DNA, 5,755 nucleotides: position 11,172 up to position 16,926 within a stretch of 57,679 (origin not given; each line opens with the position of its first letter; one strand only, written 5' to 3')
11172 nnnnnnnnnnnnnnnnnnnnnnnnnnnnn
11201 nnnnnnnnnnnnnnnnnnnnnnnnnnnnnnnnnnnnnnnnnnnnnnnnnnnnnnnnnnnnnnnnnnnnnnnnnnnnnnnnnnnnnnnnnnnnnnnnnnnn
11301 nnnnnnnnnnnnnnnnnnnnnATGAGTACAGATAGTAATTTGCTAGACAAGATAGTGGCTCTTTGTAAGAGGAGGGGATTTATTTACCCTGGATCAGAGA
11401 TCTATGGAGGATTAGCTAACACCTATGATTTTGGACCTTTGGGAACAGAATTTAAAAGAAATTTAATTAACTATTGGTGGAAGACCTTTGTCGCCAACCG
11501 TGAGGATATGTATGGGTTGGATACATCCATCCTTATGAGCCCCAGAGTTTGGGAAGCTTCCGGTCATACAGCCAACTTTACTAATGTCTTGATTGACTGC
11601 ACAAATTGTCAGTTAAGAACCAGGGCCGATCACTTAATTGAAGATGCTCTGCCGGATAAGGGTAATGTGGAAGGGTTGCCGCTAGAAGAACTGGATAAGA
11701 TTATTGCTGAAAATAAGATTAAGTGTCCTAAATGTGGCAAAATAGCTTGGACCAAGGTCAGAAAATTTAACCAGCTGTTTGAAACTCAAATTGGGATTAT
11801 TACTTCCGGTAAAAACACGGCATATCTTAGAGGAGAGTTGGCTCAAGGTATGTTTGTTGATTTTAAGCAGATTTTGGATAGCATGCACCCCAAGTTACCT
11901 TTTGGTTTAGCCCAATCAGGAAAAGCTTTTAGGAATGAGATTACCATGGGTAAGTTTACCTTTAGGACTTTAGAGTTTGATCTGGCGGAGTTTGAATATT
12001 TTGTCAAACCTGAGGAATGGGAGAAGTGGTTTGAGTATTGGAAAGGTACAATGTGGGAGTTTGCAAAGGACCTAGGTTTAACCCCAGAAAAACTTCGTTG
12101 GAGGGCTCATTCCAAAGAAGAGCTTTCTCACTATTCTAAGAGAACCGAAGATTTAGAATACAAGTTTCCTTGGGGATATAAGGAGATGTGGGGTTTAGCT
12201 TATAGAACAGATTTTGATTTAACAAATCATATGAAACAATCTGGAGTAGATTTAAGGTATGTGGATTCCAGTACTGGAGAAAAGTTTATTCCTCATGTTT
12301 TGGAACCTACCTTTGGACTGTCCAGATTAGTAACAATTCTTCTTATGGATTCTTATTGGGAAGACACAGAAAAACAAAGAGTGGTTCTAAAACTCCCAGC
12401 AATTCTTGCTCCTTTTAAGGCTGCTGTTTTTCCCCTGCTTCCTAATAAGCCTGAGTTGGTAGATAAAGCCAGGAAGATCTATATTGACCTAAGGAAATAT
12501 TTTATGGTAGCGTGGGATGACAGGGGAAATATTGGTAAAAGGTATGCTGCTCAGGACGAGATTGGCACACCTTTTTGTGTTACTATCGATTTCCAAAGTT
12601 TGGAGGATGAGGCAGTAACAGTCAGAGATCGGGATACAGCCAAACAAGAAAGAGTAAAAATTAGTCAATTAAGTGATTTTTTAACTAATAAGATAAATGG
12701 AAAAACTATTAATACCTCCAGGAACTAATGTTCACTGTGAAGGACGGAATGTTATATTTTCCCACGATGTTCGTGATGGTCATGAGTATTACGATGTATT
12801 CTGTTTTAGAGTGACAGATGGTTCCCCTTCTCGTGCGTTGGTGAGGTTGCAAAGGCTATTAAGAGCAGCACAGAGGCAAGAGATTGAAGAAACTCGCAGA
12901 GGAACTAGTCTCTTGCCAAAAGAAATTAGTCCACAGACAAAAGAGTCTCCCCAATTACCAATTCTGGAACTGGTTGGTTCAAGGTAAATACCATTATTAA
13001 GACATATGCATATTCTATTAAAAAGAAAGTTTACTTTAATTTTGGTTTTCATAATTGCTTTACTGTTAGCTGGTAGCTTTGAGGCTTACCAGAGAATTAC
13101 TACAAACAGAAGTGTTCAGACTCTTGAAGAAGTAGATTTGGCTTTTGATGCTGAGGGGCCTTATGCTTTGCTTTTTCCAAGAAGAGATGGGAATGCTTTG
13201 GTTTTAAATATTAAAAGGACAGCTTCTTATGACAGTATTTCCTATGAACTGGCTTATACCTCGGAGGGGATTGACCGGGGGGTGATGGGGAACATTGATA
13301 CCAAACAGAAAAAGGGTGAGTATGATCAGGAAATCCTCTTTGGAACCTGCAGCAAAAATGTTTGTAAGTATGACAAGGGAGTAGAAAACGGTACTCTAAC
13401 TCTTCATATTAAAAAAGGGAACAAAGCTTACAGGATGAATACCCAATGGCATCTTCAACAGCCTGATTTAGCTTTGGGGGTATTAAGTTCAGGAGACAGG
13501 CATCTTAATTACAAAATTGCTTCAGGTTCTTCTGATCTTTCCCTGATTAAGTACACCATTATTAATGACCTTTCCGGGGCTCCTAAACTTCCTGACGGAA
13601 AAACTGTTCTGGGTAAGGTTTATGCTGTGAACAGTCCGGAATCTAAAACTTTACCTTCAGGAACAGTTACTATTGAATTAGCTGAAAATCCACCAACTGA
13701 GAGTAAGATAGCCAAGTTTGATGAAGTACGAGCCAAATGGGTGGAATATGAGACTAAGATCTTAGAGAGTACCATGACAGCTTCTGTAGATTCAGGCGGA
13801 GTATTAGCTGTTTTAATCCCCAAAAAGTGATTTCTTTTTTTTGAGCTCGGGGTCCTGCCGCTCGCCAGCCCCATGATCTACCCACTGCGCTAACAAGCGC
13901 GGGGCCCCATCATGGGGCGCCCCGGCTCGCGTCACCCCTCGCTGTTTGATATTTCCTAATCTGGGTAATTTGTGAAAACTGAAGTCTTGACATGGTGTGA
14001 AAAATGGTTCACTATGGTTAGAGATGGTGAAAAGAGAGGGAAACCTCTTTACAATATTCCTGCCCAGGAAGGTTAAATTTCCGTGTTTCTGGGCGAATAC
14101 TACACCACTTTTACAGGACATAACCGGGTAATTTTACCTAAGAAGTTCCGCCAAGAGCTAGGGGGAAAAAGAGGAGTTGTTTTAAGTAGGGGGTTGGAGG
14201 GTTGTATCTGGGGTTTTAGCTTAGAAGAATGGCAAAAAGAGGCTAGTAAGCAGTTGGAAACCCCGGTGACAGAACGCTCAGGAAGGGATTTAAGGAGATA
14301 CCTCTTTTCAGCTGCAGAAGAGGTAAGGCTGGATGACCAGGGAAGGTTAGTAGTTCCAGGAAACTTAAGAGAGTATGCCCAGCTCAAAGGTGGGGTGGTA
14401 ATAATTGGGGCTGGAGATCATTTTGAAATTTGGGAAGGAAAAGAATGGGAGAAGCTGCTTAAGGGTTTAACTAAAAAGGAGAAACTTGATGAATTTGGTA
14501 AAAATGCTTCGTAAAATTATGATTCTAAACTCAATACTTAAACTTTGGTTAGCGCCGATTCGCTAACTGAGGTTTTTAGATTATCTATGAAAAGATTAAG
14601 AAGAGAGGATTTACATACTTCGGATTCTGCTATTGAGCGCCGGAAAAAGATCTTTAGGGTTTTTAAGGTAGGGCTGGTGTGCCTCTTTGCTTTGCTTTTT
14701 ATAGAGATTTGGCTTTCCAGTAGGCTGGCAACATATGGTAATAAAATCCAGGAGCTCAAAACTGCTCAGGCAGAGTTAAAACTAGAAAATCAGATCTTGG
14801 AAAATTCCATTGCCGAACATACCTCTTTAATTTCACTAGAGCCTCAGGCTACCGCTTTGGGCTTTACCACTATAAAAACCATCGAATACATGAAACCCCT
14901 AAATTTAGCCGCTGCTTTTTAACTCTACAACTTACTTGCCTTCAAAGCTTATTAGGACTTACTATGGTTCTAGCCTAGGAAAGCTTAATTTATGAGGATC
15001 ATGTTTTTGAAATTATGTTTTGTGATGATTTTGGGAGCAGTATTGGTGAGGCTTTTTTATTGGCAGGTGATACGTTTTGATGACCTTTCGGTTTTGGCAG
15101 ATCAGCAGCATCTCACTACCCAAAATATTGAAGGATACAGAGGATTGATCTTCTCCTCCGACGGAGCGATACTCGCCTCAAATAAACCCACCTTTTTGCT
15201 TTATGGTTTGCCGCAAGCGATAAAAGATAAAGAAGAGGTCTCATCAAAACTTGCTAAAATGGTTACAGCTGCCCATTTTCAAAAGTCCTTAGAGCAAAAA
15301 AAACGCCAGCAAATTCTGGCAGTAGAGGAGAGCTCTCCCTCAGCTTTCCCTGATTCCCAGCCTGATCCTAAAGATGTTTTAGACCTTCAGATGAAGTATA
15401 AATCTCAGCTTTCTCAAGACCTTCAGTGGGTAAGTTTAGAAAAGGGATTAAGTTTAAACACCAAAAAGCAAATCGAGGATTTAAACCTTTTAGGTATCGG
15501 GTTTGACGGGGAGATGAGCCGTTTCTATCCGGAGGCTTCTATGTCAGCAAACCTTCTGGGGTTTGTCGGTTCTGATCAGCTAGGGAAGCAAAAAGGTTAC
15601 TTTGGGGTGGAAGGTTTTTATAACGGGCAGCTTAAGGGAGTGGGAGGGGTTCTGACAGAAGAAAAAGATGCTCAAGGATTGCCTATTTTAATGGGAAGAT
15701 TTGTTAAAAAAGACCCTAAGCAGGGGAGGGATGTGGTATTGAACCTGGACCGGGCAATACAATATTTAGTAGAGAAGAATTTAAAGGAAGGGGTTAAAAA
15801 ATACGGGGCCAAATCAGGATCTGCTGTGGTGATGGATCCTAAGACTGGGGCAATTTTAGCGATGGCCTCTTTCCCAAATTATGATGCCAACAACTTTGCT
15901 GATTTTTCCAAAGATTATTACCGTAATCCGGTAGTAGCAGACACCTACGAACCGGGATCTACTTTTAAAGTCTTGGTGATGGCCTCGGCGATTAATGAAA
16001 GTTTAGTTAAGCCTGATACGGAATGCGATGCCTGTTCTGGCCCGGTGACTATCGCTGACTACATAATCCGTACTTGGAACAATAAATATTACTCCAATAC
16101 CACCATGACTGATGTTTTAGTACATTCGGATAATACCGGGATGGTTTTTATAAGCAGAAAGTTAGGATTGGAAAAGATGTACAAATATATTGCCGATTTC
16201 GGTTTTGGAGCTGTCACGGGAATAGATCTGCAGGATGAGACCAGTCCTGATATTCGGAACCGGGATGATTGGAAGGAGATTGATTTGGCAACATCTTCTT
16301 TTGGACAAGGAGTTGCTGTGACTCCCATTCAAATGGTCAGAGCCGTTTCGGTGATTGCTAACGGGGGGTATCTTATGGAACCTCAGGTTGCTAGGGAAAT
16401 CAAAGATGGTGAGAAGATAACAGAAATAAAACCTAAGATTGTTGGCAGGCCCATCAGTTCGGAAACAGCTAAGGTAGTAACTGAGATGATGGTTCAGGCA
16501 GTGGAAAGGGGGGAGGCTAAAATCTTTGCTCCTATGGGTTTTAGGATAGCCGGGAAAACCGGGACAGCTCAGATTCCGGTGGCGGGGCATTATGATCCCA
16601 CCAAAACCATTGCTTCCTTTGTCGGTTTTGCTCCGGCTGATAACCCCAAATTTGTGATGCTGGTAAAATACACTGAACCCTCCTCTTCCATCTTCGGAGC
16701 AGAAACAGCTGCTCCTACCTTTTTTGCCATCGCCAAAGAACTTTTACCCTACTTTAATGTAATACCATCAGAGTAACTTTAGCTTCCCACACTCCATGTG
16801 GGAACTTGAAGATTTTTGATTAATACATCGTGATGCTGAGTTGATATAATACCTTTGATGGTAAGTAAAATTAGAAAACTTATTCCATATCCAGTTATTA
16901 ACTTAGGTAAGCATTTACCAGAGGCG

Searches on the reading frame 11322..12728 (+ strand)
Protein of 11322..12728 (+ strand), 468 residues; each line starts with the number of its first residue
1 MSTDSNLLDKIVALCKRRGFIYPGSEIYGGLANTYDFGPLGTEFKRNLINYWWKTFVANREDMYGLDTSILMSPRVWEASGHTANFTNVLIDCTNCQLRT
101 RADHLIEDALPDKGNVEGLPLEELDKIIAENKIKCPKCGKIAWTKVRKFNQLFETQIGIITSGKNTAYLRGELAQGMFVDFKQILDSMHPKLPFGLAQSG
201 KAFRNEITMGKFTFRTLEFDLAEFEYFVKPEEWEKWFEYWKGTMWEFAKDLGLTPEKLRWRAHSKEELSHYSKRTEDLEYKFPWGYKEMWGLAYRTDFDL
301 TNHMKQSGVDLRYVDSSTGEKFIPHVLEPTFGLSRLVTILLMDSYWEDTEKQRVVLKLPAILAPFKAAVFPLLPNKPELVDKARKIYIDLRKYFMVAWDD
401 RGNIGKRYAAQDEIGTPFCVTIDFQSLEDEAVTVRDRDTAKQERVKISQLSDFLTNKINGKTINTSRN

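Call 11: search_protein_families(library=pfam, proteins=[window:11322-12728:+], max_evalue=0.00001)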
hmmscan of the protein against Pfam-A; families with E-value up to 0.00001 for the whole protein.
window:11322-12728:+ (468 aa): 2 families
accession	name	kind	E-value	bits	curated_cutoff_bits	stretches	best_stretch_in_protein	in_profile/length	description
PF03129.25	HGTP_anticodon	-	7.1e-20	71.4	21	1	367-456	2-93/94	Anticodon binding domain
PF00587.30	tRNA-synt_2b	-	1.2e-06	29.1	29.3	1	182-341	26-176/179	tRNA synthetase class II core domain (G, H, P, S and T)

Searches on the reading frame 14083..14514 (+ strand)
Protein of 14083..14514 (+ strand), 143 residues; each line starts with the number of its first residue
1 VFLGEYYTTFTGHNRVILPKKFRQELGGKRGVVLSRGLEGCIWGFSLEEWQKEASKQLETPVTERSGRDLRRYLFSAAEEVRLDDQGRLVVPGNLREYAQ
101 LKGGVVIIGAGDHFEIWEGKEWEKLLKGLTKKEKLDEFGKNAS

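Call 11: search_protein_families(library=pfam, proteins=[window:14083-14514:+], max_evalue=0.00001)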
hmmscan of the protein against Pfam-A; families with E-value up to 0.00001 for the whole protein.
window:14083-14514:+ (143 aa): 1 family
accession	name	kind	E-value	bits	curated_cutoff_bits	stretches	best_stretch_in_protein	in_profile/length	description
PF02381.23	MraZ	-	1.4e-31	108.7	23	2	74-129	1-56/72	MraZ protein, putative antitoxin-like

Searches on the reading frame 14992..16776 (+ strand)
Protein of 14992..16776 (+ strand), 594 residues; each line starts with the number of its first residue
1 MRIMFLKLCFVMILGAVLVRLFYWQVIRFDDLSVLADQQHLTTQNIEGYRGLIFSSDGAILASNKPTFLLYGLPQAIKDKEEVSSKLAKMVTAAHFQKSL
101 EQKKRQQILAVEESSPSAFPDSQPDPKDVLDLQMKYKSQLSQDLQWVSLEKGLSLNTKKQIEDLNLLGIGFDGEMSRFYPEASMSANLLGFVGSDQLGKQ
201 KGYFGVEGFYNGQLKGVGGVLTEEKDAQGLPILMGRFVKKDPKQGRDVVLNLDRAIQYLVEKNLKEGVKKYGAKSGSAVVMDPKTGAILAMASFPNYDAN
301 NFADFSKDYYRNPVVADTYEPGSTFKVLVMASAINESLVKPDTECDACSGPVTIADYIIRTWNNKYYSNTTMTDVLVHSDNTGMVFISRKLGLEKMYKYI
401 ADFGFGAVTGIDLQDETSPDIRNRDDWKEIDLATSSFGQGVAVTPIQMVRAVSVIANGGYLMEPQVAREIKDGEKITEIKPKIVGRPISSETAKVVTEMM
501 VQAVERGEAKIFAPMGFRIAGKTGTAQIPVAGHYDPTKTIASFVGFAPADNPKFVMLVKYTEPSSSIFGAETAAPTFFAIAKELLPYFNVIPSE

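Call 11: search_protein_families(library=pfam, proteins=[window:14992-16776:+], max_evalue=0.00001)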
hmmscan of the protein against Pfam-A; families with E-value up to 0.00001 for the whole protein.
window:14992-16776:+ (594 aa): 2 families
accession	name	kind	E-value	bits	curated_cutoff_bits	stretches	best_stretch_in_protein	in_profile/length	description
PF00905.27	Transpeptidase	-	4.5e-79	266.2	22.1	1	276-580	1-297/299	Penicillin binding protein transpeptidase domain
PF03717.20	PBP_dimer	-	5.6e-16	59.9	24.4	1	46-230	2-174/180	Penicillin-binding Protein dimerisation domain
